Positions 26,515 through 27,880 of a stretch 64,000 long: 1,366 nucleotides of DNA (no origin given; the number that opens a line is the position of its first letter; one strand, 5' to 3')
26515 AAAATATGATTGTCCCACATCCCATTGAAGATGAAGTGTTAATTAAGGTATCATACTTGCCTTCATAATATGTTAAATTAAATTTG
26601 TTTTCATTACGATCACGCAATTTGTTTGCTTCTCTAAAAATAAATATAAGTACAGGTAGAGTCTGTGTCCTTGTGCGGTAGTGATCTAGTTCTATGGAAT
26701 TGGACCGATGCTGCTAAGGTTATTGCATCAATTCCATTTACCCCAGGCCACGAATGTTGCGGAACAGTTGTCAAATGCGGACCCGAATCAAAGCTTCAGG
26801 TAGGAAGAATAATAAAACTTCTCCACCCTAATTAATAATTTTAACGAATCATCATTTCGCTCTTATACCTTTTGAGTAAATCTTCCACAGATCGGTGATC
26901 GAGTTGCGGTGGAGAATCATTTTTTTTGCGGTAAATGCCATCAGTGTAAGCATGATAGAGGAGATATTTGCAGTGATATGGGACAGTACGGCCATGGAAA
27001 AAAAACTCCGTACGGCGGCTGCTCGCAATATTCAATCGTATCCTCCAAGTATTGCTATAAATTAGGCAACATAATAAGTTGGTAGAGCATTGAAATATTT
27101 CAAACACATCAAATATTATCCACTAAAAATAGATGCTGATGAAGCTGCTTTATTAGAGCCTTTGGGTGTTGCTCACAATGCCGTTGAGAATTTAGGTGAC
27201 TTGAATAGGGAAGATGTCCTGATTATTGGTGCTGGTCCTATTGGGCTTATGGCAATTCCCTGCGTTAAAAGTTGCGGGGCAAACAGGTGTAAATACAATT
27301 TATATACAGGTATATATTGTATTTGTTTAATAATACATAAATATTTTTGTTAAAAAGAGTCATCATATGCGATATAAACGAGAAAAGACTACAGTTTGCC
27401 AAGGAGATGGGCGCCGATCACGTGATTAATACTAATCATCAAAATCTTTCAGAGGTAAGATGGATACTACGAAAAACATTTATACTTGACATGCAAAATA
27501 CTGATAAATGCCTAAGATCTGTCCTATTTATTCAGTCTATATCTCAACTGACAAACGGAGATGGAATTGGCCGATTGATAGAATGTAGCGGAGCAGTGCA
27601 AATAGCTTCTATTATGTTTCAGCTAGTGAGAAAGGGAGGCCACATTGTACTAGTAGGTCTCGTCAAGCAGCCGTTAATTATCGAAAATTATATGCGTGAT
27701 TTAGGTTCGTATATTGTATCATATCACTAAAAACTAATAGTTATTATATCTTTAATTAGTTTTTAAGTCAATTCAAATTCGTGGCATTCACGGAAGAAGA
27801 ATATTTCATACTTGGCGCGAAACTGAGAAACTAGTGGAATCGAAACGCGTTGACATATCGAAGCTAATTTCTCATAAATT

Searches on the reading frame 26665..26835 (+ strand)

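Call 18: search_protein_families(library=pfam, proteins=[window:26665-26835:+], max_evalue=0.001)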
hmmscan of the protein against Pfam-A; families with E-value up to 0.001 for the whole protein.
window:26665-26835:+ (56 aa): 1 family
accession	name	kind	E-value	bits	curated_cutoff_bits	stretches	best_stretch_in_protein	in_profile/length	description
PF08240.17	ADH_N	-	2.1e-08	34.8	23.5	1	2-48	13-58/104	Alcohol dehydrogenase GroES-like domain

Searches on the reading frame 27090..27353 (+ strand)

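Call 18: search_protein_families(library=pfam, proteins=[window:27090-27353:+], max_evalue=0.001)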
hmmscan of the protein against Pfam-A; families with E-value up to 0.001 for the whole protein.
window:27090-27353:+ (87 aa): 1 family
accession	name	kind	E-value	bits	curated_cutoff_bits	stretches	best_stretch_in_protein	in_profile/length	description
PF16912.11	Glu_dehyd_C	-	0.00049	20.1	34.9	1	17-60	2-51/211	Glucose dehydrogenase C-terminus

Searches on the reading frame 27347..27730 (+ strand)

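Call 18: search_protein_families(library=pfam, proteins=[window:27347-27730:+], max_evalue=0.001)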
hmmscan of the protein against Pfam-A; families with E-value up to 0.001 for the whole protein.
window:27347-27730:+ (127 aa): 1 family
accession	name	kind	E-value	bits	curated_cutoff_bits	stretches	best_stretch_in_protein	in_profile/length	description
PF00107.32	ADH_zinc_N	-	1.8e-16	60.7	31.8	1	4-113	16-98/129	Zinc-binding dehydrogenase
